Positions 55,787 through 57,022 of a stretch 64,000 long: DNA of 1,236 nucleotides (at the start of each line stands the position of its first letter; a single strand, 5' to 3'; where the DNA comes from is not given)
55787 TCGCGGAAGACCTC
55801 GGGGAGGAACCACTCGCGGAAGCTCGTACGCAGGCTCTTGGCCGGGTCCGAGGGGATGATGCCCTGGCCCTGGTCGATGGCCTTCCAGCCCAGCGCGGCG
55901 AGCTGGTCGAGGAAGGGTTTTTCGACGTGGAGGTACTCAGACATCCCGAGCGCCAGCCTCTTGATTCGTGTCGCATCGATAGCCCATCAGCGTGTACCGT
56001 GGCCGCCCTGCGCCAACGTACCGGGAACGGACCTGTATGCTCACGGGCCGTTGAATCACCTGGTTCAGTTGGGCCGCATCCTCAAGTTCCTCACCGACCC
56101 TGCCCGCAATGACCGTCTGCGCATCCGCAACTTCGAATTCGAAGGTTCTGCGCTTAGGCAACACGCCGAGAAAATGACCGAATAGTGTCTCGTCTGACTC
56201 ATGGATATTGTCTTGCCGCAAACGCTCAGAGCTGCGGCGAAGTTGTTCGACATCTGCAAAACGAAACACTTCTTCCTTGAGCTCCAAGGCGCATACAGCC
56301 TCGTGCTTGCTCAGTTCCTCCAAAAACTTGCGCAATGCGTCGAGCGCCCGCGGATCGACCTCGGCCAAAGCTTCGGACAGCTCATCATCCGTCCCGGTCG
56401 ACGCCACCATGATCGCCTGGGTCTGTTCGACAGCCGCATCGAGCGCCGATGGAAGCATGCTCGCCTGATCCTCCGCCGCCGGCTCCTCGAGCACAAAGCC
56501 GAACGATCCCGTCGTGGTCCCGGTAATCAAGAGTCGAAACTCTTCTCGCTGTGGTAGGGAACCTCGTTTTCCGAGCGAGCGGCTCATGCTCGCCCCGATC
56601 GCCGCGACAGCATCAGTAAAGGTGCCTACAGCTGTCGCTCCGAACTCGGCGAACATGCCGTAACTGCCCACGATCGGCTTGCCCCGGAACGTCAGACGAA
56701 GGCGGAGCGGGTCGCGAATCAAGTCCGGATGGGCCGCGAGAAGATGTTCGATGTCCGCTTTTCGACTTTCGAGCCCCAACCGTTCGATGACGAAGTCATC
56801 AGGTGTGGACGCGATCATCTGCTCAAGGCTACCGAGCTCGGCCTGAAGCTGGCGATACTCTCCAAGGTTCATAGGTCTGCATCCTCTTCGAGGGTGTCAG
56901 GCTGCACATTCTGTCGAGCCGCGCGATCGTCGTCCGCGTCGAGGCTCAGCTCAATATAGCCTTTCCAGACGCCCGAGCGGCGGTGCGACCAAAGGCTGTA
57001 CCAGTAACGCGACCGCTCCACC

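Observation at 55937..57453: Intact, translationally coupled two-gene cassette (NTase-like protein plus 311-aa unknown) inside a dead Type I R-M locus: candidate new defence/TA-like system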

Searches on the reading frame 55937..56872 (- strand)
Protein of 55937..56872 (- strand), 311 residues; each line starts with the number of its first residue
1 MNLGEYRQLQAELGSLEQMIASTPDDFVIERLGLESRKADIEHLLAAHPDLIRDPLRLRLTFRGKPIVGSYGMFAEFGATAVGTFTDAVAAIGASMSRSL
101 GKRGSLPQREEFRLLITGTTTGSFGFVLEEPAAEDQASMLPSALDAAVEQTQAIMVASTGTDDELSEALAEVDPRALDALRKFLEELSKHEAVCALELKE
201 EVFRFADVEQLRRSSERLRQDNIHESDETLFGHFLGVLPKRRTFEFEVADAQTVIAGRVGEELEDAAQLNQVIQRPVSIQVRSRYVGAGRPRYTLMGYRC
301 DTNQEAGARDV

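Call 3: search_protein_families(library=pfam, proteins=[window:55937-56872:-], max_evalue=0.1)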
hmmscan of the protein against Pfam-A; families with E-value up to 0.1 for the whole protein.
window:55937-56872:- (311 aa): 1 family
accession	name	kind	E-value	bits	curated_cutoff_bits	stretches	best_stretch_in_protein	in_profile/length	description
PF13768.12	VWA_3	-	0.057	13.9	27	0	139-190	19-74/155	von Willebrand factor type A domain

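Call 4: search_protein_families(library=padloc, proteins=[window:55937-56872:-], max_evalue=0.1)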
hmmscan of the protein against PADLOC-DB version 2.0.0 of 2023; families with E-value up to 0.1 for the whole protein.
window:55937-56872:- (311 aa): 2 families
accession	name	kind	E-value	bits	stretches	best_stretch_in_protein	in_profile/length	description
PDLC04576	PDC-M32A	-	2.8e-05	21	1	109-261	61-210/375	-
PDLC00693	Effector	-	0.029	12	1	175-240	134-195/243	2TM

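Call 5: search_protein_families(library=ncbifam, proteins=[window:55937-56872:-], max_evalue=0.1)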
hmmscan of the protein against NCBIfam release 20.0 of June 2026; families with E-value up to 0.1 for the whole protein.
window:55937-56872:- (311 aa): 0 families

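Call 6: search_protein_families(library=phrogs, proteins=[window:55937-56872:-], max_evalue=0.1)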
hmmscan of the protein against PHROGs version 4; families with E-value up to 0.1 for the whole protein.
window:55937-56872:- (311 aa): 2 families
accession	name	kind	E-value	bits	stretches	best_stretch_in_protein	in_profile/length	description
phrog_18731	-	unknown function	3.9e-63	214.6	1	1-296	1-296/300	-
phrog_34035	-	unknown function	0.023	15.7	1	243-275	6-39/62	-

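Call 9: find_homologous_proteins(query=window:55937-56872:-)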
Query window:55937-56872:- (311 aa): 381 proteins with E <= 0.001 among 8000 candidates; the best 120 are listed.
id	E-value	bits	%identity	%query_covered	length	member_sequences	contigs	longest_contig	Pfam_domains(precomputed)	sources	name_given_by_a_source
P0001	3.9e-185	632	95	100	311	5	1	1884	-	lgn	-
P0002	1.5e-112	394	62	97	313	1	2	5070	-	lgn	-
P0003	2.2e-112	393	63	97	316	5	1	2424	-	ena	-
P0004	1.3e-111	391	61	96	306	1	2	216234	-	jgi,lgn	-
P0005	5.9e-111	389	61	100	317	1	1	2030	-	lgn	-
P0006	9.8e-111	388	61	97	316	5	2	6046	-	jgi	-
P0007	2.3e-110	387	61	97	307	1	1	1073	-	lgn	-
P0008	2.4e-110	387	60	98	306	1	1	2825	-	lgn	-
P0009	9.4e-110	385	61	96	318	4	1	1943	-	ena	-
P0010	1.0e-109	384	63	96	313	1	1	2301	-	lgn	-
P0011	1.9e-109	384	60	96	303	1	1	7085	-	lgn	-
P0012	2.6e-109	383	62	96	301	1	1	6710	-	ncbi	-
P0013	3.6e-109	383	62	96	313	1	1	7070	-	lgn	-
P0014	3.6e-109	383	61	97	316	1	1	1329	-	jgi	jgi:hypothetical protein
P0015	5.4e-109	382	61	100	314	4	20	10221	-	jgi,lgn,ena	-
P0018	9.0e-109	381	61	96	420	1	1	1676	PF22014.3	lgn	-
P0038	7.0e-107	375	58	100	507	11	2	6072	PF22014.3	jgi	jgi:hypothetical protein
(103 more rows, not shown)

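Call 12: find_related_loci(query=A1, collection=genome_contigs, flank=10000)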
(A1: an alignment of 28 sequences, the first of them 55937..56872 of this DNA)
Query A1 (311 aa) in genome_contigs; peptide patterns used: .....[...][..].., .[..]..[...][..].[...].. (x = any residue, [..] = any of these).
268 stretches matched a pattern; 241 encode a relative of the query (tblastn E <= 1e-3); the best 80 are kept; 80 distinct loci.
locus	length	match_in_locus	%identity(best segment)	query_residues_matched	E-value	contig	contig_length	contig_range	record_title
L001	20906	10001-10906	63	1-301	5e-121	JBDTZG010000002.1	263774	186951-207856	MAG: Acidobacteriota bacterium isolate cluster4_bin.160 NODE_10_length_263774_cov_17.485437, whole genome shotgun sequen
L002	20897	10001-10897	61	1-298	1e-116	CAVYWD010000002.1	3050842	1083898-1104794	MAG: uncultured delta proteobacterium isolate MFD01476.bin.1.33 genome assembly, contig: contig_48851, whole genome shot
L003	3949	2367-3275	61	1-302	2e-116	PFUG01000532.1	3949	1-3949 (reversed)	MAG: Deltaproteobacteria bacterium CG_4_9_14_3_um_filter_63_12 CG_4_9_14_3_um_filter_150_scaffold_31039_c, whole genome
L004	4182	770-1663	60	1-298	4e-114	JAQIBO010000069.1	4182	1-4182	MAG: Spirochaeta sp. isolate GH27 k119_455942, whole genome shotgun sequence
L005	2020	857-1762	61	1-301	2e-119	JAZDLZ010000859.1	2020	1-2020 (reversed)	MAG: Pseudomonadota bacterium isolate MEGAHIT-group-0.625 k141_21017825, whole genome shotgun sequence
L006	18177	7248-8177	55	1-307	1e-109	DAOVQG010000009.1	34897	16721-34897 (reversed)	MAG TPA_asm: Phycisphaerales bacterium isolate CSMAG_1569 CSMAG_1569_k141_207733_length_34897_cov_28.7287, whole genome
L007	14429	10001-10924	57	1-310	1e-108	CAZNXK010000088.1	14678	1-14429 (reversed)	MAG TPA_asm: uncultured Treponemataceae bacterium isolate SRP062349_co6_229 genome assembly, contig: NODE_2939_length_14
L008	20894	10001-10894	55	1-298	5e-107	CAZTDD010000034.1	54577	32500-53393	MAG TPA_asm: uncultured bacterium isolate SRP141376_co1_272 genome assembly, contig: NODE_1523_length_54577_cov_8.443051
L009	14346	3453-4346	57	1-298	1e-106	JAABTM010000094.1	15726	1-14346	MAG: Desulfobacteraceae bacterium isolate S23.Bin075 Scaffold_2594, whole genome shotgun sequence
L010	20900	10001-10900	53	1-299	4e-106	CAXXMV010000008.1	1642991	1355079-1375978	MAG: bacterium isolate 9002e436-2430-43f7-8519-11165d71275e genome assembly, contig: contig_8, whole genome shotgun sequ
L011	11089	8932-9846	52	1-304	2e-101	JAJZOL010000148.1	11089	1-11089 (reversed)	MAG: bacterium isolate MAS4.bin79 NODE_7191_length_11089_cov_3.072250, whole genome shotgun sequence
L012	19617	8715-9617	54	1-296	9e-101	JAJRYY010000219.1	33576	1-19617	MAG: Planctomycetota bacterium isolate Dive96_bin4.107 k141_4852627, whole genome shotgun sequence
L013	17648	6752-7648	56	1-298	2e-100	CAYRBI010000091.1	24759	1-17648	MAG TPA_asm: uncultured bacterium isolate binchicken_co66_130 genome assembly, contig: NODE_3339_length_24759_cov_10.379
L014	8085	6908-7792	51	1-298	1e-99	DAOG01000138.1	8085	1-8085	MAG TPA_asm: Methanosaeta sp. UBA204 UBA204_contig_39549, whole genome shotgun sequence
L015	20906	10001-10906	53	1-301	5e-98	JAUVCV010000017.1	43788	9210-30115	MAG: Methanogenium sp. isolate CSMAG_280 CSMAG_280_k141_1996291_length_43788_cov_10.9848, whole genome shotgun sequence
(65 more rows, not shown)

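Call 21: search_solved_structures(query=A1, max_evalue=10)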
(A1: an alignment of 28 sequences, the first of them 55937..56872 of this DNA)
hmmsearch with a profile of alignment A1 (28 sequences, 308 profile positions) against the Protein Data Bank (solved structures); distinct sequences matched with E-value up to 10: 1.
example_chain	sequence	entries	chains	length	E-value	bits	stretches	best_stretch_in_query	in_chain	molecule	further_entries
9bh5_Cd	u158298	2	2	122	1.5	11.2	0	266-292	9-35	Large ribosomal subunit protein eL31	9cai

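Call 28: search_protein_families(library=pfam, alignment_id=A3, max_evalue=0.00001)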
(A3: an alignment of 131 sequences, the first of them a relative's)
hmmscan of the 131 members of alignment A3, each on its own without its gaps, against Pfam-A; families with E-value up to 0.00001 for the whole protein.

A. member 1, L001:8306-9034:+ (242 aa): 2 families
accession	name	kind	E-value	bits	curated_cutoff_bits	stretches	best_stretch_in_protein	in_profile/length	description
PF00588.24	SpoU_methylase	-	9.2e-40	136.5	29.7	1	86-225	2-142/142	SpoU rRNA Methylase family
PF08032.17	SpoU_sub_bind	-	6.5e-14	52.4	22.8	1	2-75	1-74/76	RNA 2'-O ribose methyltransferase substrate binding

B. families by the number of members that match (of 131 scanned): 76 families (the first 25 are shown)
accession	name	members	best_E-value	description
PF01420.25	Methylase_S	7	2.2e-32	Type I restriction modification DNA specificity domain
PF02384.22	N6_Mtase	6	9e-61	N-6 DNA Methylase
PF12161.14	HsdM_N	5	5.5e-33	HsdM N-terminal domain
PF01555.25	N6_N4_Mtase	3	9.3e-27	DNA methylase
PF04851.21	ResIII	3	3.6e-22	Type III restriction enzyme, res subunit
PF06250.17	YhcG_C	2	7.5e-57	YhcG PDDEXK nuclease domain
PF17761.7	DUF1016_N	2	1.6e-46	DUF1016 N-terminal domain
PF03050.20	DDE_Tnp_IS66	2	3.7e-34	Transposase IS66 family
PF00270.35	DEAD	2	5.1e-16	DEAD/DEAH box helicase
PF02705.21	K_trans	1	3.5e-107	K+ potassium transporter integral membrane domain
PF01791.15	DeoC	1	3.2e-71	DeoC/LacD family aldolase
PF01996.21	F420_ligase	1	7.2e-71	F420-0:Gamma-glutamyl ligase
PF07992.20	Pyr_redox_2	1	7.7e-65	Pyridine nucleotide-disulphide oxidoreductase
PF01804.23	Penicil_amidase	1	6.3e-64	Penicillin amidase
PF01765.24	RRF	1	6.6e-61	Ribosome recycling factor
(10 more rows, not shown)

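Call 29: search_protein_families(library=pfam, alignment_id=A4, max_evalue=0.00001)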
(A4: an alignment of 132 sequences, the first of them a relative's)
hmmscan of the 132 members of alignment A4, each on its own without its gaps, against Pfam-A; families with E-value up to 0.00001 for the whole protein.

A. member 1, L001:11981-12940:- (320 aa): 0 families

B. families by the number of members that match (of 132 scanned): 97 families (the first 25 are shown)
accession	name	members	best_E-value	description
PF04313.20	HSDR_N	5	3.1e-41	Type I restriction enzyme R protein N terminus (HSDR_N)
PF18766.7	SWI2_SNF2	4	3.3e-22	SWI2/SNF2 ATPase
PF04326.19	SLFN_AlbA_2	4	1.7e-16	Schlafen, AlbA_2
PF13304.12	AAA_21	3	3.7e-31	AAA domain, putative AbiEii toxin, Type IV TA system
PF04851.21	ResIII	3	1.9e-13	Type III restriction enzyme, res subunit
PF02705.21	K_trans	2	1.1e-128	K+ potassium transporter integral membrane domain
PF01370.27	Epimerase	2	1e-48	NAD dependent epimerase/dehydratase family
PF16363.11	GDP_Man_Dehyd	2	4.6e-43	GDP-mannose 4,6 dehydratase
PF08681.18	TacA1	2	5.8e-25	Antitoxin TacA 1-like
PF13175.12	AAA_15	2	7.6e-25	AAA ATPase domain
PF01661.27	Macro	2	7.8e-25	Macro domain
PF00581.25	Rhodanese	2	3.5e-22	Rhodanese-like domain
PF02719.21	Polysacc_synt_2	2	1.2e-16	Polysaccharide biosynthesis protein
PF01073.25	3Beta_HSD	2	2.2e-16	3-beta hydroxysteroid dehydrogenase/isomerase family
PF04321.23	RmlD_sub_bind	2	2.9e-15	RmlD substrate binding domain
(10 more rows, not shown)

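Call 30: predict_structure(alignment_id=A1)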
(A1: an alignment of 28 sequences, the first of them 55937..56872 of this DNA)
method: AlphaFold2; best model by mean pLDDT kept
length: 311 residues; sequences in the alignment: 28
mean_pLDDT: 80.9   pTM: 0.68
mean pLDDT of the five models: 80.9, 77.5, 77.4, 77.2, 75.6
residues with pLDDT >= 90: 117; 70-90: 124; 50-70: 56; < 50: 14
segments of 3 or more residues with pLDDT < 50: 101-104, 305-311
pLDDT, mean of each block of 10 residues (from residue 1): 74 89 88 92 78 70 72 73 87 72 52 58 71 53 78 93 90 86 92 87 91 91 91 91 91 89 86 91 91 92 50 43
secondary structure, 60 per line:
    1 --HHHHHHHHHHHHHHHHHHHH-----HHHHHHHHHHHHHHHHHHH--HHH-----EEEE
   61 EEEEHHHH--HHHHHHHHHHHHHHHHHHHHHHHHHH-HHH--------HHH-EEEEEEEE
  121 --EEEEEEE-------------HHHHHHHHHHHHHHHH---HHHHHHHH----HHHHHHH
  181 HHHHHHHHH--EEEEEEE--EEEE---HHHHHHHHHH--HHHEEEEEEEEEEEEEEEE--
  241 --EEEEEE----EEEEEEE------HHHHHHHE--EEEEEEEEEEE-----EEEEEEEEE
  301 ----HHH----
elements in order: H3-22 H28-46 E57-64 H65-68 H71-96 E113-120 E123-129 H143-158 H162-169 H174-189 E192-198 E201-204 H208-217 E223-238 E243-248 E253-259 H266-272 E276-286 E292-300

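Call 35: fold_search(model_id=the predicted structure, library=pdb)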
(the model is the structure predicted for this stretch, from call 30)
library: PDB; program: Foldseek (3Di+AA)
matches with E <= 10: 824; with E <= 0.001: 0
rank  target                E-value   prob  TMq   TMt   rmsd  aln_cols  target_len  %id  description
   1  1iz6_C                7.2e-03  0.97  0.16  0.32   7.3       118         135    9  Crystal Structure of Translation Initiation Factor 5A from Pyrococcus Horikoshii (released 2003-01-28)
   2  8fzd_w                8.0e-03  0.51  0.15  0.14  20.3       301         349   10  Cryo-EM structure of an E. coli non-rotated ribosome termination complex bound with apoRF3, RF1, P- and E-site tRNAPhe (released 2024-07-17)
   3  6dnc_MA               1.1e-02  0.23  0.13  0.12  20.9       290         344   10  E.coli RF1 bound to E.coli 70S ribosome in response to UAU sense A-site codon (released 2018-07-04)
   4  2vb2                  1.7e-02  1.00  0.17  0.63   4.3        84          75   10  Crystal structure of Cu(I)CusF (released 2007-12-18)
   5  8e29_A                1.7e-02  0.11  0.12  0.06  21.9       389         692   13  Human Dis3L2 in complex with hairpin C-U12 (released 2023-03-01)
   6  9io5_X                2.0e-02  0.97  0.17  0.38   9.5       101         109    9  Cryo-EM structure of G1-ATPase dimer from Mycoplasma mobile gliding machinery (released 2025-03-12)
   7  8qzz_B                2.4e-02  0.72  0.17  0.38  14.3       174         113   13  Crystal structure of human eIF2 alpha-gamma complexed with PPP1R15A_420-452 (released 2024-03-20)
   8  8k9x_A                2.7e-02  0.90  0.19  0.13  20.0       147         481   12  Crystal structure of plasmodium LysRS complexing with ASP3026 derived LysRS inhibitor 5 (ADKI5) (released 2024-06-26)
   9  1iz6_A                3.0e-02  0.87  0.16  0.33   7.4       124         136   11  Crystal Structure of Translation Initiation Factor 5A from Pyrococcus Horikoshii (released 2003-01-28)
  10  5mgp_z                3.0e-02  0.21  0.14  0.13  19.6       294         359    9  Structural basis for ArfA-RF2 mediated translation termination on stop-codon lacking mRNAs (released 2016-12-14)
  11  8p16_6                3.0e-02  0.20  0.14  0.13  20.9       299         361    9  E167K RF2 on E. coli 70S release complex with UGG (Structure I) (released 2024-05-22)
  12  3e6z                  3.2e-02  1.00  0.17  0.59   4.2        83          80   10  1.0 A Structure of CusF-W44A-Cu(II) residues 10-88 from Escherichia coli (released 2009-07-07)
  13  2qcp                  3.6e-02  1.00  0.17  0.60   4.3        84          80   10  1.0 A Structure of CusF-Ag(I) residues 10-88 from Escherichia coli (released 2007-10-02)
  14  6zp4_O                3.6e-02  0.51  0.17  0.18  14.4       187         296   13  SARS-CoV-2 Nsp1 bound to a human 43S preinitiation ribosome complex - state 2 (released 2020-07-29)
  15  8tun_H                3.8e-02  0.21  0.16  0.20  20.0       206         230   11  S. thermodepolymerans KpsM-KpsE in Glycolipid 1 state with rigid body fitted KpsT (released 2024-04-17)
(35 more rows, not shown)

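Call 44: search_dna_similar(query=window:55937-56872:-, collection=phages, mode=protein, max_evalue=0.001, max_rows=25)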
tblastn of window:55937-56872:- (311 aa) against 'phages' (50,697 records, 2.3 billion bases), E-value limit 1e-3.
No match.

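Call 45: search_dna_similar(query=window:55937-56872:-, collection=plasmids, mode=protein, max_evalue=0.001, max_rows=25)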
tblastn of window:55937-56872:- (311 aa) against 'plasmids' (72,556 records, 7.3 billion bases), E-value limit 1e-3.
Records with a match: 5; places in all: 5; records where one place covers at least 80% of the query: 5.
Best place of each record, by identity: <60% 5.
By first word of the organism name: Pseudomonas 1; Bradyrhizobium 1; Paraburkholderia 1; Ralstonia 1; Methylobacterium 1.
By predicted mobility (MOB-suite, as given by PLSDB): non-mobilizable 3; conjugative 2.
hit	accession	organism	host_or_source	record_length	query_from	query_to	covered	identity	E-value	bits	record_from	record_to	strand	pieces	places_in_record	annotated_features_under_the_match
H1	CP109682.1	Pseudomonas aeruginosa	Homo sapiens,whole organism,swab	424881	1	295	95%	39.4%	2e-56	203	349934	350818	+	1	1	hypothetical protein (x2)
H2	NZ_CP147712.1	Bradyrhizobium septentrionale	Glycine max,cell culture,Root nodule ...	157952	9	301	94%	30.9%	4e-26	115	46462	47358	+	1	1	hypothetical protein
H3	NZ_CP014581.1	Paraburkholderia phytofirmans OLGA172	-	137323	5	296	94%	28.6%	5e-13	77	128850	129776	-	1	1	hypothetical protein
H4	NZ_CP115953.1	Ralstonia solanacearum CFBP2957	Solanum lycopersicum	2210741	9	284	89%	27.9%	9e-14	79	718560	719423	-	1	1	none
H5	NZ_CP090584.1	Methylobacterium radiotolerans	Pure isolate,Urban soil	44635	5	265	84%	27.1%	9e-17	88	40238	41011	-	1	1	hypothetical protein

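Call 46: get_annotated_region(hit=H1, flank=6000)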
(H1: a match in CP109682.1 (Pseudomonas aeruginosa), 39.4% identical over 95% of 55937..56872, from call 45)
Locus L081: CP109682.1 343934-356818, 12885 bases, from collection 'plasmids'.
description: Pseudomonas aeruginosa strain 2017-45-169 plasmid p2017-45-169_2, complete sequence
organism: Pseudomonas aeruginosa (NCBI taxid 287)
taxonomy: Bacteria; Pseudomonadota; Gammaproteobacteria; Pseudomonadales; Pseudomonadaceae; Pseudomonas; Pseudomonas aeruginosa
host: -; source: Homo sapiens,whole organism,swab; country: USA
typing (MOB-suite, as given by PLSDB): non-mobilizable
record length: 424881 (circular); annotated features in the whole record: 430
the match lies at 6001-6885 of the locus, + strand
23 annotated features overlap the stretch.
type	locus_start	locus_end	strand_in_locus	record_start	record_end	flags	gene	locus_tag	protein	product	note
CDS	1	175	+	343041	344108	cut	lptG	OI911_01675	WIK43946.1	LPS export ABC transporter permease LptG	-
CDS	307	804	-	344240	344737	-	-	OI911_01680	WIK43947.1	RDD family protein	-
CDS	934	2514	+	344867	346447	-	-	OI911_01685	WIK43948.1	EAL domain-containing protein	-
CDS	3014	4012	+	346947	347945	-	-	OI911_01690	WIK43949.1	site-specific integrase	-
CDS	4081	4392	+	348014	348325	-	-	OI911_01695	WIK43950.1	outer membrane protein assembly factor BamE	-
CDS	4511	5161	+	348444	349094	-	-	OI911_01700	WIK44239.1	BRCT domain-containing protein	-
CDS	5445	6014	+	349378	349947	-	-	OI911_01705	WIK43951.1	hypothetical protein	-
CDS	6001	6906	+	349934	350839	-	-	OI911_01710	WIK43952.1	hypothetical protein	-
CDS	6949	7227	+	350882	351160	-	-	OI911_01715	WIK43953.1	helix-turn-helix domain-containing protein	-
CDS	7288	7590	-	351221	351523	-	-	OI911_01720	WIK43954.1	hypothetical protein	-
CDS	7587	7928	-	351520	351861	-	-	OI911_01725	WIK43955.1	hypothetical protein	-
CDS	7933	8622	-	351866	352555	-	-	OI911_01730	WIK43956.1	hypothetical protein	-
CDS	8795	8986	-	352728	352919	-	-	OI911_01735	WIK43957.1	hypothetical protein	-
CDS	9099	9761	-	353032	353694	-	-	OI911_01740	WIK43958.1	hypothetical protein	-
CDS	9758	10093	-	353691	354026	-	-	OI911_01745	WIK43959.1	hypothetical protein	-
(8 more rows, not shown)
